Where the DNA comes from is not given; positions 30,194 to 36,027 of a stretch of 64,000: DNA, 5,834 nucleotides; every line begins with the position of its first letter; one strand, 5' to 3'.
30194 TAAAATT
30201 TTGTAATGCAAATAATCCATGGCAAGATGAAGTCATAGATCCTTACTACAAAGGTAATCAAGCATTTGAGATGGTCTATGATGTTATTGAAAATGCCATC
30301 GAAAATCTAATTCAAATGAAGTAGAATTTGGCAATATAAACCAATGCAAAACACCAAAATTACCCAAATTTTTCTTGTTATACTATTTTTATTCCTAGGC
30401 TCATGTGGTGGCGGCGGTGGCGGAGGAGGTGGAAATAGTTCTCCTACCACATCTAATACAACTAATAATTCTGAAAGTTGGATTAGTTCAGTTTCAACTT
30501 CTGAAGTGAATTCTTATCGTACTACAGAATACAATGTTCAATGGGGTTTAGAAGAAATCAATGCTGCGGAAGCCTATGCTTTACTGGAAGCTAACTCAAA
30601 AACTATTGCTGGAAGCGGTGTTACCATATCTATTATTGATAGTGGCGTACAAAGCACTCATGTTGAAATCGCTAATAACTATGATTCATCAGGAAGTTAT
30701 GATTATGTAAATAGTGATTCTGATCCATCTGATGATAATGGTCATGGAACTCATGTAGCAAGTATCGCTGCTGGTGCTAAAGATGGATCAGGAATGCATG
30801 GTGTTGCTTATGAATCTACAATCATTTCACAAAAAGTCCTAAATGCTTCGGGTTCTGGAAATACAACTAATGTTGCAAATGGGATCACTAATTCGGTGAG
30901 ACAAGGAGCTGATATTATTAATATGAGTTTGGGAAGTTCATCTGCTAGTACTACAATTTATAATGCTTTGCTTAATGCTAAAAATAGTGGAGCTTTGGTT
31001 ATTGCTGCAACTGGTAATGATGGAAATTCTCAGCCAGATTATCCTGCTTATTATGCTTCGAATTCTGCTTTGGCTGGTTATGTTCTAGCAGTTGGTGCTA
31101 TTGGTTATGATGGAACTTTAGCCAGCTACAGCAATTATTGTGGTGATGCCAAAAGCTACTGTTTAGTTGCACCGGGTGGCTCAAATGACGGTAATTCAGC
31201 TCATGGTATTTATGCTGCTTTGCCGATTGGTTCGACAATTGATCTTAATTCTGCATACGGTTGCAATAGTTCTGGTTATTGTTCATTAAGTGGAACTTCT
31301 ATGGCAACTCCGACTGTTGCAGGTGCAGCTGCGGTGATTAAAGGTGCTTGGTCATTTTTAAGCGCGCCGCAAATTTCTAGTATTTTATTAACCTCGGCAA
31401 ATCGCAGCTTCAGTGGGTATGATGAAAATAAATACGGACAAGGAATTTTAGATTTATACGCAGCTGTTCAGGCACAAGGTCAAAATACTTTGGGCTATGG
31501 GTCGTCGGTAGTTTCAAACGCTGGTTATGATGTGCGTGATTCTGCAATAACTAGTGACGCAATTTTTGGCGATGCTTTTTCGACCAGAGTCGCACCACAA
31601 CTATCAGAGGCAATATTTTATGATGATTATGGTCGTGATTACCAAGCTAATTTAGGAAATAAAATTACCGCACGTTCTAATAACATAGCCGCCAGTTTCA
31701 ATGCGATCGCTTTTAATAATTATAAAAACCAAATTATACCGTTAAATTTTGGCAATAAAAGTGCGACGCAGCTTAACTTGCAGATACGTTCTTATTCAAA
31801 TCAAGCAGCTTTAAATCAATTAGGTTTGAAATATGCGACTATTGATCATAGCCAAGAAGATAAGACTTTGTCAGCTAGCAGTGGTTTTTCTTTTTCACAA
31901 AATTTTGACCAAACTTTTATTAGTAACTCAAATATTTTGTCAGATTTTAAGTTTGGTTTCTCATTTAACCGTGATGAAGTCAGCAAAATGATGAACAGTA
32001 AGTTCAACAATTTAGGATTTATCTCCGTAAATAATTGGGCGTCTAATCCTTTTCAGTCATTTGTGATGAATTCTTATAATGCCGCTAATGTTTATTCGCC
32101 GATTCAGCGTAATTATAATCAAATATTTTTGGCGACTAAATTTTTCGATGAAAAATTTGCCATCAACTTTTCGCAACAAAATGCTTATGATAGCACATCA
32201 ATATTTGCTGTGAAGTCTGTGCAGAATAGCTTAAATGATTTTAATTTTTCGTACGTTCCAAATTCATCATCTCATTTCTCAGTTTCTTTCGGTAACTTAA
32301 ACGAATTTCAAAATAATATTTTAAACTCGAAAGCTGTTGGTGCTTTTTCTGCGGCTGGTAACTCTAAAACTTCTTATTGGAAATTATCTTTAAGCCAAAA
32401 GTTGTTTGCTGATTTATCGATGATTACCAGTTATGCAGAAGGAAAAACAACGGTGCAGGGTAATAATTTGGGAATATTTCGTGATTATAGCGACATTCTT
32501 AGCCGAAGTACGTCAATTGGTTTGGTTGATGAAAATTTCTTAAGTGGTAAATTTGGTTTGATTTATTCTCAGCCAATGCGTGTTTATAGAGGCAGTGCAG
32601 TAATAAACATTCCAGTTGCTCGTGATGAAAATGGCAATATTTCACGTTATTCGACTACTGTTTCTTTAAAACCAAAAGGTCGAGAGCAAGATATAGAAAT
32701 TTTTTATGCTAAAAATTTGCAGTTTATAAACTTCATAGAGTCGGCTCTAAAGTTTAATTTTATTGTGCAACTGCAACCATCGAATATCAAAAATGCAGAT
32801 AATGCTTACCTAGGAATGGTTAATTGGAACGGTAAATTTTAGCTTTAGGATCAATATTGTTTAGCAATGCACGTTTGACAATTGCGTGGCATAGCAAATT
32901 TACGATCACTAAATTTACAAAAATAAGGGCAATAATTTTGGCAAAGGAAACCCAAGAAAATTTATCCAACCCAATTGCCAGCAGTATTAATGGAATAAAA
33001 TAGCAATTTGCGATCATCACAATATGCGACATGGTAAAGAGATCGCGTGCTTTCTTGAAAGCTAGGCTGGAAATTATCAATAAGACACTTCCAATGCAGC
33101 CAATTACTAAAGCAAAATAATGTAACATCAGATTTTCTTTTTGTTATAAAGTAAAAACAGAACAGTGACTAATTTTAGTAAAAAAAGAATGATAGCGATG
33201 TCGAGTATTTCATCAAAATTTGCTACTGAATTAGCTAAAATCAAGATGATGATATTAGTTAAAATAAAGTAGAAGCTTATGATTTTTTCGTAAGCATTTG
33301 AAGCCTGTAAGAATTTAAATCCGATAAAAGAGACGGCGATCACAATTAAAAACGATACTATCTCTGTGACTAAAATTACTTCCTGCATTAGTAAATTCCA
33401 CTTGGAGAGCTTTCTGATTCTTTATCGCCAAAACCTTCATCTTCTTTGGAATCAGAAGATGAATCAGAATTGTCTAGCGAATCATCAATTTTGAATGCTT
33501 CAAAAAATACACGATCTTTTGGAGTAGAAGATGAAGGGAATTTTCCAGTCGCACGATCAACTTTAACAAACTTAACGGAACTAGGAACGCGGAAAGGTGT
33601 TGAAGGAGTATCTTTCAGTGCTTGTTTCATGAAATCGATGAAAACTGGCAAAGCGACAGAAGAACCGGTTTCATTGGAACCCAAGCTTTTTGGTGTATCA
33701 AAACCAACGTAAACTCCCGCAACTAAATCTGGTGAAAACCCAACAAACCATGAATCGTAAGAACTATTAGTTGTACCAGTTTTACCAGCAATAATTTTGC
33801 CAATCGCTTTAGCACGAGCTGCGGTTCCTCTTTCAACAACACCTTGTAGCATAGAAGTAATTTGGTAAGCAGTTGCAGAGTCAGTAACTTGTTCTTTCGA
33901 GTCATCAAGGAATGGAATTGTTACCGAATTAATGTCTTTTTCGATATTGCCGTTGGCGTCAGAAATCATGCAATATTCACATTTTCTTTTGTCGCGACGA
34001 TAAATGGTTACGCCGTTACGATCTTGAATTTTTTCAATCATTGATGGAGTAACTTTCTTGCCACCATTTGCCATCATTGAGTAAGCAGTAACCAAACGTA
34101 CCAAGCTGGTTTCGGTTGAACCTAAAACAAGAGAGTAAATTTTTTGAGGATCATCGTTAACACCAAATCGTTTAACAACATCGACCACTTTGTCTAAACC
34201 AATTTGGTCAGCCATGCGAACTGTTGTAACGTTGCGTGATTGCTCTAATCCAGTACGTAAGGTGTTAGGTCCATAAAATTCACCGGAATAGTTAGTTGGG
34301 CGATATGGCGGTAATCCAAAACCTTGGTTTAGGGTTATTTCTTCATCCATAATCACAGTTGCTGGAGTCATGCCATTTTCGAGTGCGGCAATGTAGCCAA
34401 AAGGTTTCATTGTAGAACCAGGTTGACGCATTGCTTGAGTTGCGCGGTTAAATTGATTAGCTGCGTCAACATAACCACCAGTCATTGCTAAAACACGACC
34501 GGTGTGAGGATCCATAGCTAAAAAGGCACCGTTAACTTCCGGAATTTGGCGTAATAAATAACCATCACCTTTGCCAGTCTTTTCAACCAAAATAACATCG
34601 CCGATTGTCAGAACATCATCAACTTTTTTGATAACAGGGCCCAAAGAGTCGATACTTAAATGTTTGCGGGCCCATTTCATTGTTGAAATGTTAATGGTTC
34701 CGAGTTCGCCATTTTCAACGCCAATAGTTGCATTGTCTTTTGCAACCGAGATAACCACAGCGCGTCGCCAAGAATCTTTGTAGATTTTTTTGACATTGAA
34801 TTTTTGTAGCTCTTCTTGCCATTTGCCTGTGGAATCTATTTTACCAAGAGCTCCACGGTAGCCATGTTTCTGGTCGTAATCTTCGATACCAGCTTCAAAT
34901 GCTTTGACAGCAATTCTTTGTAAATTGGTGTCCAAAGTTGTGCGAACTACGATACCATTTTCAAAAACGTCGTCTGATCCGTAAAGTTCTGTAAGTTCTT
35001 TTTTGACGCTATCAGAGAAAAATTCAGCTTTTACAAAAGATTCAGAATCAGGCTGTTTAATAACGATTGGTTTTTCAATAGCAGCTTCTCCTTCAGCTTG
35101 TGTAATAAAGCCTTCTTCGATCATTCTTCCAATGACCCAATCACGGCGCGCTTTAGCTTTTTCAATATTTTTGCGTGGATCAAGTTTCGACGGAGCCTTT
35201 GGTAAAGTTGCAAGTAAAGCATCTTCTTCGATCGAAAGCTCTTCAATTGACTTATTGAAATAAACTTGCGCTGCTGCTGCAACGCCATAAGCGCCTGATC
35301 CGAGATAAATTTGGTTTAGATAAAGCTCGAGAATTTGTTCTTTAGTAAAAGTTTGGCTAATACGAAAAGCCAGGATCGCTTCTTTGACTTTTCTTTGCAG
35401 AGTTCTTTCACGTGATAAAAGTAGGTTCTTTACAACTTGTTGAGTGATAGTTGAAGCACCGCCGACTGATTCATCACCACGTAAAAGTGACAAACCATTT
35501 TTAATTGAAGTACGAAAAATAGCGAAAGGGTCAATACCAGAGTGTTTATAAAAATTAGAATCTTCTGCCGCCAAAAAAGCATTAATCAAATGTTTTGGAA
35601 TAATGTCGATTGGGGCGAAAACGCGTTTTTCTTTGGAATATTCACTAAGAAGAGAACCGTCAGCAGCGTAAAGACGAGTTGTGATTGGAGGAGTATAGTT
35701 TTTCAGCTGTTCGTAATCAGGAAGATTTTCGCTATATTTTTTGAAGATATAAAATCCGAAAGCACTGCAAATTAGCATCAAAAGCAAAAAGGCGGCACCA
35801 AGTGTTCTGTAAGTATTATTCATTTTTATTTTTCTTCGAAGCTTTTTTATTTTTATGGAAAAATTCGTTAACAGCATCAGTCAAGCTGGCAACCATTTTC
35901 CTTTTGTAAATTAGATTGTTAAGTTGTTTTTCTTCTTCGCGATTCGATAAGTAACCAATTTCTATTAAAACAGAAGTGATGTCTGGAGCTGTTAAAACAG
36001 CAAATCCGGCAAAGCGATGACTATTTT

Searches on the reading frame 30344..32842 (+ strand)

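Call 68: search_protein_families(library=pfam, proteins=[window:30344-32842:+], max_evalue=1e-10)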
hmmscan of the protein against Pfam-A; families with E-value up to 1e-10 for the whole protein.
window:30344-32842:+ (832 aa): 1 family
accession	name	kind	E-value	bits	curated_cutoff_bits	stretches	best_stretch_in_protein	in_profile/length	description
PF00082.27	Peptidase_S8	-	1.8e-52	178.9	21.8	1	90-367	1-288/288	Subtilase family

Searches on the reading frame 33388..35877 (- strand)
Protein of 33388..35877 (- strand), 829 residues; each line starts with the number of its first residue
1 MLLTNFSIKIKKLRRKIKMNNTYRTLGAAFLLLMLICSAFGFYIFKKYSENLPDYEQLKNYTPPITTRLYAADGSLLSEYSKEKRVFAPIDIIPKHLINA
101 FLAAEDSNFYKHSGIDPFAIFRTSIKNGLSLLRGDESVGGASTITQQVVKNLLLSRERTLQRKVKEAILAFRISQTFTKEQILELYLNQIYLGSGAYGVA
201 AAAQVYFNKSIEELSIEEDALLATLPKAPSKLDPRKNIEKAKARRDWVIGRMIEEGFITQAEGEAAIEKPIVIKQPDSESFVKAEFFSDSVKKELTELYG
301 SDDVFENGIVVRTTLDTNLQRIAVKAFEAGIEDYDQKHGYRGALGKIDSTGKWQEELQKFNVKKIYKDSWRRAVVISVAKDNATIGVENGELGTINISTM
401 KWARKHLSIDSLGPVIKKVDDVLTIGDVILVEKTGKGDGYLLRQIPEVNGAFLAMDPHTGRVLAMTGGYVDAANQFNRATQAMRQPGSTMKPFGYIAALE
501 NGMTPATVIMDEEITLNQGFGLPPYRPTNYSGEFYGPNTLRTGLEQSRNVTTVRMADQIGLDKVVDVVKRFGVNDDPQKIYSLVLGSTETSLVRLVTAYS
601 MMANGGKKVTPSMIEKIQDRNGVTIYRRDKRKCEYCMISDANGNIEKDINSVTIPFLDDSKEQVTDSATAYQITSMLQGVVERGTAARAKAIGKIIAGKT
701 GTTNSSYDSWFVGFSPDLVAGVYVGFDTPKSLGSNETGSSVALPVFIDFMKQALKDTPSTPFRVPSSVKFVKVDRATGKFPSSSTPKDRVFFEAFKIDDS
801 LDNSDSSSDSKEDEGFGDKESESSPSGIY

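Call 68: search_protein_families(library=pfam, proteins=[window:33388-35877:-], max_evalue=1e-10)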
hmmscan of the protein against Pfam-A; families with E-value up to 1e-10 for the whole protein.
window:33388-35877:- (829 aa): 3 families
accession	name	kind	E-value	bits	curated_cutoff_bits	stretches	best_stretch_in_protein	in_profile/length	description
PF00912.28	Transgly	-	1.4e-62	210.7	27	1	74-252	2-177/178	Transglycosylase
PF00905.27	Transpeptidase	-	6.8e-39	134.3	22.1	1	450-751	1-299/299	Penicillin binding protein transpeptidase domain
PF17092.11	PCB_OB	-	4.5e-26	92.2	27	1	340-448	1-111/111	Penicillin-binding protein OB-like domain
